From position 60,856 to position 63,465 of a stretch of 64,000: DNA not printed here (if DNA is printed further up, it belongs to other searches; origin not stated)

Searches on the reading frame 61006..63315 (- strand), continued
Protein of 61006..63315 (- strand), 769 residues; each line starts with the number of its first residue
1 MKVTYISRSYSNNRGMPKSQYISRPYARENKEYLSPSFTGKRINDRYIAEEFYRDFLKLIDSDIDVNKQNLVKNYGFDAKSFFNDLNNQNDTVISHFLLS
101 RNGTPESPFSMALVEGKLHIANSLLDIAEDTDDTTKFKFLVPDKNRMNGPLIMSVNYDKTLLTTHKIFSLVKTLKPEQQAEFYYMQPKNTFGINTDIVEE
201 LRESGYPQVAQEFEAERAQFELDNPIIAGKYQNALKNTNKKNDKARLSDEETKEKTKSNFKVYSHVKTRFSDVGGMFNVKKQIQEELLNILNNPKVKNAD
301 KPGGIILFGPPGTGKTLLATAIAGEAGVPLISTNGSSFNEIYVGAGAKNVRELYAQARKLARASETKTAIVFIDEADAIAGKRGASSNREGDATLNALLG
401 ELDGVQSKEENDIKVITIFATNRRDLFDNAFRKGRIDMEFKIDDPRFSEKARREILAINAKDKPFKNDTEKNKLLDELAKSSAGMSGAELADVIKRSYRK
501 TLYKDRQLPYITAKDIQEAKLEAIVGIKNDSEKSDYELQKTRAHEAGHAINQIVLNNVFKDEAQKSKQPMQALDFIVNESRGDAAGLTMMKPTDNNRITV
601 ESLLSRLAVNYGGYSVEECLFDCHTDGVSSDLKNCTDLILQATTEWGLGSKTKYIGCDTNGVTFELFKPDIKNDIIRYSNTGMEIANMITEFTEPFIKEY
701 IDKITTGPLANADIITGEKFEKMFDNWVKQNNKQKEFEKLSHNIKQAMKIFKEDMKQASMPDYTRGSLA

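Call 82: predict_structure(alignment_id=A3)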
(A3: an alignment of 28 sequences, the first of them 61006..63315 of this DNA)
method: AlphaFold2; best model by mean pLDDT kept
length: 769 residues; sequences in the alignment: 28
mean_pLDDT: 76.1   pTM: 0.38
mean pLDDT of the five models: 76.1, 75.7, 74.3, 73.3, 71.3
residues with pLDDT >= 90: 200; 70-90: 361; 50-70: 94; < 50: 114
segments of 3 or more residues with pLDDT < 50: 1-40, 65-73, 238-257, 336-345, 405-408, 526-532, 654-667, 765-769
pLDDT, mean of each block of 10 residues (from residue 1): 30 30 34 39 78 87 49 61 90 93 89 89 94 93 80 90 93 93 83 79 86 92 89 61 28 44 82 64 81 72 79 78 87 59 55 85 84 76 56 76 58 82 72 76 77 82 87 90 78 87 83 85 53 70 91 93 86 81 67 85 94 90 74 89 80 47 47 88 96 94 74 80 93 94 94 81 48
secondary structure, 60 per line:
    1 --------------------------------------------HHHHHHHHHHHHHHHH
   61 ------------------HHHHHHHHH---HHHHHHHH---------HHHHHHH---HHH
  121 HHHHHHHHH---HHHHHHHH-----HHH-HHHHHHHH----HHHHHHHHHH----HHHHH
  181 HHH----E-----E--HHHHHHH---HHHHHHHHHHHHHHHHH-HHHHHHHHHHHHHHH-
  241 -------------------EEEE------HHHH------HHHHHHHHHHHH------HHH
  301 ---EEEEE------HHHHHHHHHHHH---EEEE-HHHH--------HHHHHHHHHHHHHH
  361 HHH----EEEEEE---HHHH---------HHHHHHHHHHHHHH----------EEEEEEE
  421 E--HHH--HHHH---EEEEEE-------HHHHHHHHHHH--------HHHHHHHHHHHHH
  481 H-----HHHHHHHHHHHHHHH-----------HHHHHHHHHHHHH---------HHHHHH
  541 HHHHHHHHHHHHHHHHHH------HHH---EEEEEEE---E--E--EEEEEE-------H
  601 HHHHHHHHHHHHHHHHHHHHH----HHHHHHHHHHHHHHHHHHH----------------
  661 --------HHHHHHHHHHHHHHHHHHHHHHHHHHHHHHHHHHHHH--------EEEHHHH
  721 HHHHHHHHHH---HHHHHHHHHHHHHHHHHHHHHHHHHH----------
elements in order (helices of 4 or more, strands of 3 or more residues): H45-60 H79-87 H91-98 H108-114 H118-129 H133-140 H150-157 H162-171 H176-183 H197-203 H207-223 H225-239 E260-263 H270-273 H280-291 E304-308 H315-326 E330-333 H335-338 H347-363 E368-373 H377-380 H390-403 E414-421 H429-432 E436-441 H449-459 H468-481 H487-501 H513-525 H535-558 E571-577 E587-592 H600-621 H626-644 H669-705 E714-716 H717-730 H734-759

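Call 92: find_encoding_contigs(protein=window:61006-63315:-, flank=10000, max_places=1)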
Protein window:61006-63315:- (769 aa): 13 contigs read that carry it; 1 place shown.
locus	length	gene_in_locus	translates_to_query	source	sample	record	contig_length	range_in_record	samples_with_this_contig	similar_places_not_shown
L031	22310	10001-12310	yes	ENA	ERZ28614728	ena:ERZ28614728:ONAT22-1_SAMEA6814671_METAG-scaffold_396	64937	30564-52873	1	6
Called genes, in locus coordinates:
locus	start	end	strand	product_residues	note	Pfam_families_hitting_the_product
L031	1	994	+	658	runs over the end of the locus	PF13091:PLDc_2, PF00614:PLDc (faint), PF13091:PLDc_2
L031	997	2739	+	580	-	PF00929:RNase_T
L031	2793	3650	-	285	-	PF03602:Cons_hypoth95 (weak), PF02384:N6_Mtase (weak), PF05175:MTS, PF05971:Methyltransf_10 (weak), PF06325:PrmA, PF13489:Methyltransf_23 (weak), PF13847:Methyltransf_31, PF13649:Methyltransf_25, +5 more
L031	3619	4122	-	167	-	-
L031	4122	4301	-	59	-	-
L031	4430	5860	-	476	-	PF02321:OEP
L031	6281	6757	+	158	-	PF01978:TrmB (faint), PF12802:MarR_2, PF01047:MarR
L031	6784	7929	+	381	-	PF25917:BSH_RND, PF25973:BSH_CzcB (weak), PF25881:HH_YBHG, PF25876:HH_MFP_RND (faint), PF25885:HH_EMRA (weak), PF25954:Beta-barrel_RND_2, PF25963:Beta-barrel_AAEA (weak), PF25990:Beta-barrel_YknX (weak)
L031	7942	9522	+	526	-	PF00083:Sugar_tr, PF07690:MFS_1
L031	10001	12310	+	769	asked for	PF00004:AAA, PF13401:AAA_22 (faint), PF01434:Peptidase_M41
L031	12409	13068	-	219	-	PF01128:IspD, PF12804:NTP_transf_3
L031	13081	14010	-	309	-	PF00586:AIRS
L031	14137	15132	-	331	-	PF00535:Glycos_transf_2, PF10111:Glyco_tranf_2_2, PF13641:Glyco_tranf_2_3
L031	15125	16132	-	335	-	PF00535:Glycos_transf_2, PF10111:Glyco_tranf_2_2, PF13641:Glyco_tranf_2_3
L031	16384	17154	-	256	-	-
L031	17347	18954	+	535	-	PF13704:Glyco_tranf_2_4 (faint)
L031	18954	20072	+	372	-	PF02481:DNA_processg_A, PF17782:WHD_DprA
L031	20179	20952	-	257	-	-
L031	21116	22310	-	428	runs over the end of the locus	PF17820:PDZ_6, PF19238:Radical_SAM_2, PF04055:Radical_SAM (faint), PF04459:DUF512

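Call 95: search_protein_families(library=pfam, proteins=[L031:997-2739:+, L031:3619-4122:-], max_evalue=0.01)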
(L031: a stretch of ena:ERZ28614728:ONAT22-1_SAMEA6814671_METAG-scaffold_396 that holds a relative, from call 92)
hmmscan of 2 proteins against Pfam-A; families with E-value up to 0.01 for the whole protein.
L031:997-2739:+ (580 aa): 2 families
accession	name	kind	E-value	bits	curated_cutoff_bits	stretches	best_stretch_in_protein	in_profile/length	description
PF00929.31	RNase_T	-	8.5e-22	78.9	24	1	203-376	1-163/164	Exonuclease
PF16473.11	Rv2179c-like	-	0.0053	16.9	27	0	261-379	70-175/177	3'-5' exoribonuclease Rv2179c-like domain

L031:3619-4122:- (167 aa): 0 families

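Call 101: search_solved_structures(query=L031:997-2739:+, max_evalue=0.001)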
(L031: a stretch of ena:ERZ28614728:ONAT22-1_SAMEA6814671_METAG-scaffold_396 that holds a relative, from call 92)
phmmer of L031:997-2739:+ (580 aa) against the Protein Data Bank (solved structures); distinct sequences matched with E-value up to 0.001: 4.
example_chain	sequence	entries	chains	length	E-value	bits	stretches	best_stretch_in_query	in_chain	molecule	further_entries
2p1j_A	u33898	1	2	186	2.9e-08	36.4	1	202-308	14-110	DNA polymerase III polC-type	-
1j53_A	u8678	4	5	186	3.4e-08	36.2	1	202-370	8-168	DNA polymerase III, epsilon chain | DNA polymerase III epsilon subunit | DNA POLYMERASE III SUBUNIT EPSILON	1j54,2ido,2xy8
2gui_A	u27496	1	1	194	3.7e-08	36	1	202-370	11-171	DNA polymerase III epsilon subunit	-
5fku_D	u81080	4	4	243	7.6e-08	35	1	202-370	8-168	DNA POLYMERASE III SUBUNIT EPSILON | DNA POLYMERASE III EPSILON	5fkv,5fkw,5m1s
